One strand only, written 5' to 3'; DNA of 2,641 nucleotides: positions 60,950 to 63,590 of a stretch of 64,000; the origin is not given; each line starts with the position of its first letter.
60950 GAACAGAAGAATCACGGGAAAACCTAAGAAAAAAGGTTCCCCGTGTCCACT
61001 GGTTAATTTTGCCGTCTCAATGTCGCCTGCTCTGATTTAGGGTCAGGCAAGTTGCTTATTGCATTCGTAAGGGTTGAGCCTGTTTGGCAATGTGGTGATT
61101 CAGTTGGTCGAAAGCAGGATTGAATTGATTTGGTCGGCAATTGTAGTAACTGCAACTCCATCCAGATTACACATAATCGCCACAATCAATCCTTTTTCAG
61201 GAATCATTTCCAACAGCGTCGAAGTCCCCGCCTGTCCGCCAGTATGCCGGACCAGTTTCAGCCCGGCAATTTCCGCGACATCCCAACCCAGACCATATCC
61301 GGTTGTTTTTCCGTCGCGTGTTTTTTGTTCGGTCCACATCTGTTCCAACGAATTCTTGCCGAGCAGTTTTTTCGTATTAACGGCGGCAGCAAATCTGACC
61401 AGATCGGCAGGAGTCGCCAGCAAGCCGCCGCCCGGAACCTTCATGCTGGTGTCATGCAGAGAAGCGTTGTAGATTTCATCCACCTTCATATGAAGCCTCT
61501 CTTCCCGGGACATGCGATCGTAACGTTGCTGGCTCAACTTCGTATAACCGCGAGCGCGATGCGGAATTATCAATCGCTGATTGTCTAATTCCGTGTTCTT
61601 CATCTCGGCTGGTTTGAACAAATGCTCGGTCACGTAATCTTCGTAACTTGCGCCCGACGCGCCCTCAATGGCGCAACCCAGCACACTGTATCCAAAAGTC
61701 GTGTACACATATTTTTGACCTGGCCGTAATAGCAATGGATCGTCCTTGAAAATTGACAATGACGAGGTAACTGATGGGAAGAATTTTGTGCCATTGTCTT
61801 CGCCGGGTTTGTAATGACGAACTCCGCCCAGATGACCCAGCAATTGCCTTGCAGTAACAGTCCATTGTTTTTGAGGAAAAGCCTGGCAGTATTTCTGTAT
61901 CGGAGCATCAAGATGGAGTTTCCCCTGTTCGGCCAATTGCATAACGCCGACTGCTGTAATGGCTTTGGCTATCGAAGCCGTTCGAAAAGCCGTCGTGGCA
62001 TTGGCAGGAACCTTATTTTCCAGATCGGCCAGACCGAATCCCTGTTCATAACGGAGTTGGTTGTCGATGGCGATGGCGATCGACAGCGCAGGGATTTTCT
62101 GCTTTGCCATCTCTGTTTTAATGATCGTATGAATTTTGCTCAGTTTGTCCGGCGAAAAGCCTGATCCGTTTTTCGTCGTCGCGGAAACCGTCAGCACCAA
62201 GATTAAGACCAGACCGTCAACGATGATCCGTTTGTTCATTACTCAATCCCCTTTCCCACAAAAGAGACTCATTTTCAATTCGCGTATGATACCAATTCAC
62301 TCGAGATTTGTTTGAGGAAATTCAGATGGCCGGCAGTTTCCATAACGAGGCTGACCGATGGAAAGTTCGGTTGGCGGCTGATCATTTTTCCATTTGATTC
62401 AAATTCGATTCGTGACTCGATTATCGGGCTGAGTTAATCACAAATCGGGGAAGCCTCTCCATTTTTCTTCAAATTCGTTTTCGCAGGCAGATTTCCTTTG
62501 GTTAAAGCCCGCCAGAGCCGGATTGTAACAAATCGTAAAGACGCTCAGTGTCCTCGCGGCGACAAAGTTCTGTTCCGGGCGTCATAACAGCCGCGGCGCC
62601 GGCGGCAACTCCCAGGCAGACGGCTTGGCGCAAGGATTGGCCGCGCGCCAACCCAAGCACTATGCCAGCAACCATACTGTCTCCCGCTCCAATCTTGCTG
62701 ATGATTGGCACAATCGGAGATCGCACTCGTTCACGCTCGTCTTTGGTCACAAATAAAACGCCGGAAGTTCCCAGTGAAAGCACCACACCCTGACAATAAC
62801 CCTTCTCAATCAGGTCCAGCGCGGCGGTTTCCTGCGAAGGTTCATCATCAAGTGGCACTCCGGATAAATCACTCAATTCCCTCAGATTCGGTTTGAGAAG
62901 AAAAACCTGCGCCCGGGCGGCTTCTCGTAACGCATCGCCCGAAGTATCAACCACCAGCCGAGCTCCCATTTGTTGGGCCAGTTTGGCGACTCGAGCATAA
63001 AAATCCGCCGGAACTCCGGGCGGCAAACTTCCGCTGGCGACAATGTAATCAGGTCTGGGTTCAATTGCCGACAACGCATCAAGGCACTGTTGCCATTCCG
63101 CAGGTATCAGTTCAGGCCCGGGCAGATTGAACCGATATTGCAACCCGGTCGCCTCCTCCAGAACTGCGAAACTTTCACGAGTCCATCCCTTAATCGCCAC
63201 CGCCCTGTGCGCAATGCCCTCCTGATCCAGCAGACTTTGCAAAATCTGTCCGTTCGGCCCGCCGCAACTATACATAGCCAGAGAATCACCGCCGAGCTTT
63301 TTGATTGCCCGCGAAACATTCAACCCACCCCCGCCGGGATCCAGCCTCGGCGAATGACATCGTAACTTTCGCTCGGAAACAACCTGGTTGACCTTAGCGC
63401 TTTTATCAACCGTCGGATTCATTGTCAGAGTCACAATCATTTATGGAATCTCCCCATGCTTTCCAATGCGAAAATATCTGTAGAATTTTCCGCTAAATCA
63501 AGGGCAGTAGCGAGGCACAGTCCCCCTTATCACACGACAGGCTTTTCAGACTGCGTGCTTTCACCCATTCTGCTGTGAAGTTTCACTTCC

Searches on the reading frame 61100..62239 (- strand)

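Call 57: search_protein_families(library=pfam, max_evalue=0.00001, proteins=[window:61100-62239:-])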
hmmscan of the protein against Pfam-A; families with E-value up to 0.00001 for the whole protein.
window:61100-62239:- (379 aa): 2 families
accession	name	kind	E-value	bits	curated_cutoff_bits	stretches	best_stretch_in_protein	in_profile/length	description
PF00144.29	Beta-lactamase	-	1.2e-67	228.9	27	1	38-362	3-313/329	Beta-lactamase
PF13354.11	Beta-lactamase2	-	9.7e-06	25.5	22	0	76-114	12-50/214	Beta-lactamase enzyme family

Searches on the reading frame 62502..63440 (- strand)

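Call 57: search_protein_families(library=pfam, max_evalue=0.00001, proteins=[window:62502-63440:-])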
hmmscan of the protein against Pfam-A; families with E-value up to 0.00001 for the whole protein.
window:62502-63440:- (312 aa): 2 families
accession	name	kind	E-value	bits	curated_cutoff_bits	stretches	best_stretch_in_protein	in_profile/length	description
PF00294.29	PfkB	-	2e-50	172.3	25.8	1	16-293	13-298/302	pfkB family carbohydrate kinase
PF08543.17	Phos_pyr_kin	-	8.8e-09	35.5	27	1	157-275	98-222/246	Phosphomethylpyrimidine kinase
